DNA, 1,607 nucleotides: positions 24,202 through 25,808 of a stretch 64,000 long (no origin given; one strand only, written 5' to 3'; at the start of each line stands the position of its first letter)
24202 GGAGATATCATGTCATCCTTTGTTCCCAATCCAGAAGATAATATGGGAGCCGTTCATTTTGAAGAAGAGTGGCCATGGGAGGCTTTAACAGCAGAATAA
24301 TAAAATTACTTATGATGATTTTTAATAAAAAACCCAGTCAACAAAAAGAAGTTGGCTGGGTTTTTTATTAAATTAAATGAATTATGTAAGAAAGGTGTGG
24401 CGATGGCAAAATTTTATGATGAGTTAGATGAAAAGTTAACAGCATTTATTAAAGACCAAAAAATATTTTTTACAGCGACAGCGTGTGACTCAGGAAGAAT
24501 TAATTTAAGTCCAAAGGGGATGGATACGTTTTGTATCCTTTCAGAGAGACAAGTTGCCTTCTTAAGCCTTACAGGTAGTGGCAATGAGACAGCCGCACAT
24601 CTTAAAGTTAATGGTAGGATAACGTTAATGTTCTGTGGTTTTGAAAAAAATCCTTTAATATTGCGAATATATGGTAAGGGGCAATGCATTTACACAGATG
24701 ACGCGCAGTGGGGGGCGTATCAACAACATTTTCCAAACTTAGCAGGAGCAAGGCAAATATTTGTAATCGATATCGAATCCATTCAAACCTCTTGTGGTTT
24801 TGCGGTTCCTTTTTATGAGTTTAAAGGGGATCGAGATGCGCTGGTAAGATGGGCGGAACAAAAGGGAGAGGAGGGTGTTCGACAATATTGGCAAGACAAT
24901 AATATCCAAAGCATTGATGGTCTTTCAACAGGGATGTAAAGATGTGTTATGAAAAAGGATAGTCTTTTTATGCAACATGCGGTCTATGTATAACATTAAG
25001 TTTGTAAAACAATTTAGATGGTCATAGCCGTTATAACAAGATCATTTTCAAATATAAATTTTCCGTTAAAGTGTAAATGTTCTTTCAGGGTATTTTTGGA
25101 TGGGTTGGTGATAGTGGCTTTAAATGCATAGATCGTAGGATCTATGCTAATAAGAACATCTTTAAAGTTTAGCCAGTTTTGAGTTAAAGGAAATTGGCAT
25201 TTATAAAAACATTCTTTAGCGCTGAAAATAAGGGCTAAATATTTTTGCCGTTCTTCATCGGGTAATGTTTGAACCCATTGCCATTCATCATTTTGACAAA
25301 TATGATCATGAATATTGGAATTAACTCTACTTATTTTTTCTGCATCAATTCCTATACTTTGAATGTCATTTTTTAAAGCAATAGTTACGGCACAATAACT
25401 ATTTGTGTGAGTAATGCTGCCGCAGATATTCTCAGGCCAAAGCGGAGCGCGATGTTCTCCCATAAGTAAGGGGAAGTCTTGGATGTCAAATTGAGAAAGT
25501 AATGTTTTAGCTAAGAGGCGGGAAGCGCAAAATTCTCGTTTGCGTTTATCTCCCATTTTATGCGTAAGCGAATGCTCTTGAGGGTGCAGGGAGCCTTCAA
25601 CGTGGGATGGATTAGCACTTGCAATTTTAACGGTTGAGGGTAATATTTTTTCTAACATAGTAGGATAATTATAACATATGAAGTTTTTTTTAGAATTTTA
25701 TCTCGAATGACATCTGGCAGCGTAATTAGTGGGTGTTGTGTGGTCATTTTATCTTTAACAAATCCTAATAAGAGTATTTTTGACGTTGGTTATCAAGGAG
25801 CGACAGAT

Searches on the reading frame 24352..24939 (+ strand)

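Call 37: search_protein_families(library=pfam, proteins=[window:24352-24939:+], max_evalue=0.001)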
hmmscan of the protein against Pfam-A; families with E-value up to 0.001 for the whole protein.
window:24352-24939:+ (195 aa): 1 family
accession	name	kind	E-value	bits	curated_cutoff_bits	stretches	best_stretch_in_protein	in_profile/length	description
PF01243.27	PNPOx_N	-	1.5e-12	48.4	28.1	1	25-148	1-120/120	Pyridoxamine 5'-phosphate oxidase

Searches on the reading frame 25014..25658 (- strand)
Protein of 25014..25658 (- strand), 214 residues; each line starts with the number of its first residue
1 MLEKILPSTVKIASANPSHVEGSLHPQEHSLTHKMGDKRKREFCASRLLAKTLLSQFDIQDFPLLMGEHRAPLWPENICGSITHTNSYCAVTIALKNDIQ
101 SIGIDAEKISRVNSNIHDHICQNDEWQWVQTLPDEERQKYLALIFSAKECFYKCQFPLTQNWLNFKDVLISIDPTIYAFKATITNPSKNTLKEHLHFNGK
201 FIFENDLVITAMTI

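Call 37: search_protein_families(library=pfam, proteins=[window:25014-25658:-], max_evalue=0.001)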
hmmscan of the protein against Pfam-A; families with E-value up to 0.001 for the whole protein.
window:25014-25658:- (214 aa): 2 families
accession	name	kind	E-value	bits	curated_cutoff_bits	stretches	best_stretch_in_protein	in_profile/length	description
PF17837.6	4PPT_N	-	3e-22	78.9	27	1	28-94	2-68/68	4'-phosphopantetheinyl transferase N-terminal domain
PF01648.25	ACPS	-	4.6e-17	62.5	25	1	101-181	1-87/111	4'-phosphopantetheinyl transferase superfamily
